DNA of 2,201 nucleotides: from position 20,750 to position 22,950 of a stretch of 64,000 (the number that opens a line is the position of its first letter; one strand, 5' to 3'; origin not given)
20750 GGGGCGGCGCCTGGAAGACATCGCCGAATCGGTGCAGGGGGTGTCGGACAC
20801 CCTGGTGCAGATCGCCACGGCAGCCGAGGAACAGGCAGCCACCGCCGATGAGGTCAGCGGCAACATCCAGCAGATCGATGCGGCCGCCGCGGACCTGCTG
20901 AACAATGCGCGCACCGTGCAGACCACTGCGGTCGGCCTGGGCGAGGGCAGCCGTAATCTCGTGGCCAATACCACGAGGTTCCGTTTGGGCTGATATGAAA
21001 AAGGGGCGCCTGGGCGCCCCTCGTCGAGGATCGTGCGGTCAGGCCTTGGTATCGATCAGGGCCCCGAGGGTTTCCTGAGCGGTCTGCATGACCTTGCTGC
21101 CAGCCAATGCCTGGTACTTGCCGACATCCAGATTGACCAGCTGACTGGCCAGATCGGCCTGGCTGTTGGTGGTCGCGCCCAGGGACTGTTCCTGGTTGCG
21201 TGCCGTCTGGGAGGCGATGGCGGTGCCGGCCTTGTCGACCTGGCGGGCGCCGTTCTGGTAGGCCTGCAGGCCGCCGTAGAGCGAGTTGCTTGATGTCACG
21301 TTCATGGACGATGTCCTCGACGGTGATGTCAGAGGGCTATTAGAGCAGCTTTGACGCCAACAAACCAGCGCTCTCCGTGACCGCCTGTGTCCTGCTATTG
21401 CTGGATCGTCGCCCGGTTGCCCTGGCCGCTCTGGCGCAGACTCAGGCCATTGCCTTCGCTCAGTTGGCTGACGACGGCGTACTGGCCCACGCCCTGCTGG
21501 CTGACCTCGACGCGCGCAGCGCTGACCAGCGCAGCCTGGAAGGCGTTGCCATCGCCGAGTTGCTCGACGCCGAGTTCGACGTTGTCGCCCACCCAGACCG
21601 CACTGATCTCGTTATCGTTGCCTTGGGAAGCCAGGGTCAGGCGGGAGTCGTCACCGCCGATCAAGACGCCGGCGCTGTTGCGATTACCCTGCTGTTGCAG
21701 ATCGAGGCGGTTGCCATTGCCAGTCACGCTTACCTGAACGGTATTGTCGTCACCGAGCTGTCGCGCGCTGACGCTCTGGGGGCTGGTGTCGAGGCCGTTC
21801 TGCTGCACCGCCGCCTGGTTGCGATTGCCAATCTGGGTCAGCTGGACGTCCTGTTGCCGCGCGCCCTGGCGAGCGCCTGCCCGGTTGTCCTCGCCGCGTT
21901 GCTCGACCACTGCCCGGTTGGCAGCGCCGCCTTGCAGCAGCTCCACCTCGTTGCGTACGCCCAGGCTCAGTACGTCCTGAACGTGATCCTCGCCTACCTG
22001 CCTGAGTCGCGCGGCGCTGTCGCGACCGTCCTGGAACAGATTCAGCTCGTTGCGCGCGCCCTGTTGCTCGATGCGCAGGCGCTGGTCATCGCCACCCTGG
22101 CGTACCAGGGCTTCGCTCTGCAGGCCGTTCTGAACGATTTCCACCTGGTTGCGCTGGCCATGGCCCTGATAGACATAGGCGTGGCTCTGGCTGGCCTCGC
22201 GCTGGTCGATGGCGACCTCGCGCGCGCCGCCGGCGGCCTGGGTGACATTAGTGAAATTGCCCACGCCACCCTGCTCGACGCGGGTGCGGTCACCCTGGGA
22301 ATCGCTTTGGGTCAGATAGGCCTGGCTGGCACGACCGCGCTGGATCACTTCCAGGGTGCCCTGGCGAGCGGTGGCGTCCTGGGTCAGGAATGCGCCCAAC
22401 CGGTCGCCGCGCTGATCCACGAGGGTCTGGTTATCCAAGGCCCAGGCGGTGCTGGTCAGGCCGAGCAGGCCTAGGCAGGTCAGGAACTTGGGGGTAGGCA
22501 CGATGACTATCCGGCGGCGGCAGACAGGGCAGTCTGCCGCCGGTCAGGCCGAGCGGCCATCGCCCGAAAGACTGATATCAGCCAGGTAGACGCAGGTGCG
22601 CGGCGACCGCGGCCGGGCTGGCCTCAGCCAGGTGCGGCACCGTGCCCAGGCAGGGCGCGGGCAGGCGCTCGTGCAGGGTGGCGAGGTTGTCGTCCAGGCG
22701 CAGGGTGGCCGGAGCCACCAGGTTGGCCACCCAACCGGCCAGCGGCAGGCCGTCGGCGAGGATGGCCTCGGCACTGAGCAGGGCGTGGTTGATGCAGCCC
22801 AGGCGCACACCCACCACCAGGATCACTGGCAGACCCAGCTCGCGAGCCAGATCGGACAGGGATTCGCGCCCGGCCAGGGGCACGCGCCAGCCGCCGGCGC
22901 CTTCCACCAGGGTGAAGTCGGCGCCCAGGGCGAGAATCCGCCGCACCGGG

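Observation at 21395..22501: Orphan giant curlin-repeat protein (368 aa, >20 repeat units) with no curli secretion or assembly genes nearby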

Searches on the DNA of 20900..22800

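Call 49: search_rna_families(source=window, start=20900, end=22800, threshold=evalue, max_evalue=1)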
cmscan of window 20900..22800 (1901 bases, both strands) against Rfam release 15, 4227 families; matches with E-value up to 1: 1.
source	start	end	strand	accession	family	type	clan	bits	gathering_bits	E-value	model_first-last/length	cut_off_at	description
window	20994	21075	-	RF02353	BjrC68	Gene; sRNA;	-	16.8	39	0.33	1-82/82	no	Bradyrhizobiaceae sRNA BjrC68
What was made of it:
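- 22502..22577 (-): 76-nt bioD-c1 spacer. It is highly conserved between species and contains the invariant run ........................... No Rfam match in the spacer; the only hit at E<=1 (BjrC68, 16.8 bits vs gathering 39) lies at 20994-21075 (call 49).
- Tried and rejected: Rfam gave no match in the spacer; the only hit at E<=1 was a weak BjrC68 match (16.8 bits vs gathering 39) at 20994-21075 (call 49).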

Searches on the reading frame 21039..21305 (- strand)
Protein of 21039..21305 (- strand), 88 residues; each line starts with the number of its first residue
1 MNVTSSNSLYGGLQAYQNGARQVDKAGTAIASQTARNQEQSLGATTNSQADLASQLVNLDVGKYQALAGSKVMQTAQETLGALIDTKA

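Call 9: search_protein_families(library=pfam, proteins=[window:21039-21305:-], max_evalue=0.01)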
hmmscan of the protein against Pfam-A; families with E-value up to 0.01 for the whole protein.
window:21039-21305:- (88 aa): 0 families

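Call 47: search_protein_families(library=pfam, proteins=[window:21039-21305:-], max_evalue=10)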
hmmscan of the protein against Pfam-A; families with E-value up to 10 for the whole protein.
window:21039-21305:- (88 aa): 0 families

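Call 48: search_protein_families(library=ncbifam, proteins=[window:21039-21305:-], max_evalue=10)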
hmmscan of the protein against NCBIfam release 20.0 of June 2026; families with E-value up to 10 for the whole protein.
window:21039-21305:- (88 aa): 1 family
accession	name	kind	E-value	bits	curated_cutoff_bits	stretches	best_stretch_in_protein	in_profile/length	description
TIGR04209.1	sarcinarray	subfamily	0.033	14.1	45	1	2-78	7-83/144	sarcinarray family MAST domain-containing protein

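Call 66: search_solved_structures(query=window:21042-21305:-, max_evalue=10)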
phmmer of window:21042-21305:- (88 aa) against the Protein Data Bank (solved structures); distinct sequences matched with E-value up to 10: 28.
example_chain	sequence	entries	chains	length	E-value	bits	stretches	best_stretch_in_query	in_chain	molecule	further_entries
3wwa_A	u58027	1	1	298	0.0042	20.9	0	18-58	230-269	Pizza7H protein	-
3ww9_A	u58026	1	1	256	0.0052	20.6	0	18-58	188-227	pizza6 protein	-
7zcj_A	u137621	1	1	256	0.013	19.3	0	18-59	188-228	Pizza6-TNH-TSH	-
7zph_A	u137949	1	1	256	0.013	19.3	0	18-58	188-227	Pizza6-TNK-RSH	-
6rej_A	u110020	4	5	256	0.013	19.3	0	22-58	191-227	Pizza6-SH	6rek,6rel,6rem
6qsd_A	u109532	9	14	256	0.016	19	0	22-60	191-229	Pizza6S | Pizza6-S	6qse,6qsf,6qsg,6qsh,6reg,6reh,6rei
6f0t_A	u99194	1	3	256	0.017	18.9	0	22-62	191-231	Pizza6-SFW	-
7zqg_A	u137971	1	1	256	0.024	18.5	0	22-59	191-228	Pizza6-KSH-TSH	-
7zq2_A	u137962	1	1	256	0.024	18.5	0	22-59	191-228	Pizza6-RSH-TSH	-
6f0s_A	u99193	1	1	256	0.032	18.1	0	22-53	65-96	Pizza6-SYW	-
7zpz_A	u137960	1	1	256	0.035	18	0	22-59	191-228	Pizza6-TSR-TSH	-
7zpw_A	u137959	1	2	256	0.037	17.9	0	22-59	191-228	Pizza6-TSK-TSH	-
6i38_A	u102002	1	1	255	0.049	17.5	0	22-53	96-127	nv2Pizza6-AYW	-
6i37_A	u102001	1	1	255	0.051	17.4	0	22-58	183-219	nv1Pizza6-AYW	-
6i3b_A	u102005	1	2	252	0.052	17.4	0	22-59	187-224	cPizza6-AYW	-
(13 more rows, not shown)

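Call 67: find_encoding_contigs(protein=window:21039-21305:-, flank=6000, max_places=6)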
Protein window:21039-21305:- (88 aa): 4 contigs read that carry it; 4 places shown.
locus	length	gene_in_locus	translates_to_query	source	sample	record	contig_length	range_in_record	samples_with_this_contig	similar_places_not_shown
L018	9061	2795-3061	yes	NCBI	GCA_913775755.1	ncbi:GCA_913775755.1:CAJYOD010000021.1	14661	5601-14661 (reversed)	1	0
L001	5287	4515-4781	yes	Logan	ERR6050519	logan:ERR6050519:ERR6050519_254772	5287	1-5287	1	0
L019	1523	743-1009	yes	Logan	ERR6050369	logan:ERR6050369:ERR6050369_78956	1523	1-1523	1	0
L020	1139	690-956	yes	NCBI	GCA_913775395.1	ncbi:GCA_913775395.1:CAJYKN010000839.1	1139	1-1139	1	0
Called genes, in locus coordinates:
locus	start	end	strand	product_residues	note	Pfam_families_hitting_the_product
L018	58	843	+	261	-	PF01209:Ubie_methyltran, PF13489:Methyltransf_23, PF08241:Methyltransf_11, PF08242:Methyltransf_12, PF13649:Methyltransf_25, PF13847:Methyltransf_31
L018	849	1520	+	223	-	PF01656:CbiA, PF13500:AAA_26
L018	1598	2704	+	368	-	-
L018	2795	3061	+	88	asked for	-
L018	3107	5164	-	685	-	PF00015:MCPsignal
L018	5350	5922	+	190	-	PF00156:Pribosyltran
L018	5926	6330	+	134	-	PF03692:CxxCxxCC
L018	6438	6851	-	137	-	PF03692:CxxCxxCC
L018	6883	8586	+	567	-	PF03717:PBP_dimer, PF00905:Transpeptidase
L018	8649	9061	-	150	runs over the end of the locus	PF09500:YiiD_C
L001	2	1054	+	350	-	?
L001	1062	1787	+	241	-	PF00561:Abhydrolase_1, PF12697:Abhydrolase_6, PF12146:Hydrolase_4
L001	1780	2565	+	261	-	PF01209:Ubie_methyltran, PF13489:Methyltransf_23, PF08241:Methyltransf_11, PF08242:Methyltransf_12, PF13649:Methyltransf_25, PF13847:Methyltransf_31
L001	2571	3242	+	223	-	PF01656:CbiA, PF13500:AAA_26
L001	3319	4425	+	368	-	PF07012:Curlin_rpt (faint)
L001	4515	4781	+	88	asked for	-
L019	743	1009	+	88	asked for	-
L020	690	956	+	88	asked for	-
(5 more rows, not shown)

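Call 80: find_related_loci(query=A6, collection=metagenome_contigs, flank=4000)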
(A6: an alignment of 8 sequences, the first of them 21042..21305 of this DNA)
Query A6 (88 aa) in metagenome_contigs; peptide patterns used: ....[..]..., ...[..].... (x = any residue, [..] = any of these).
140 stretches matched a pattern; 9 encode a relative of the query (tblastn E <= 1e-3); 9 distinct loci.
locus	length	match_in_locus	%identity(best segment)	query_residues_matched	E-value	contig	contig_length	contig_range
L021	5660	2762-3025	99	1-88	1e-53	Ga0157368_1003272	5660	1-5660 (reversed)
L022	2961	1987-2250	90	1-88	3e-49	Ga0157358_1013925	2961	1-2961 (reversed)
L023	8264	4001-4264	85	1-88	2e-47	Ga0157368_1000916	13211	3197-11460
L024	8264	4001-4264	81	1-88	1e-46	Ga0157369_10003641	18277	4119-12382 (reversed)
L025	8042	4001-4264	82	1-88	2e-45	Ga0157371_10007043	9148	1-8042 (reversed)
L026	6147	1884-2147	81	1-88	2e-45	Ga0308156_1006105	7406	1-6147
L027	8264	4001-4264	78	1-88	6e-44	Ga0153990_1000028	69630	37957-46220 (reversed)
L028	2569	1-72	96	65-88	2e-10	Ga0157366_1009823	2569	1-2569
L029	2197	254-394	40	33-85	3e-5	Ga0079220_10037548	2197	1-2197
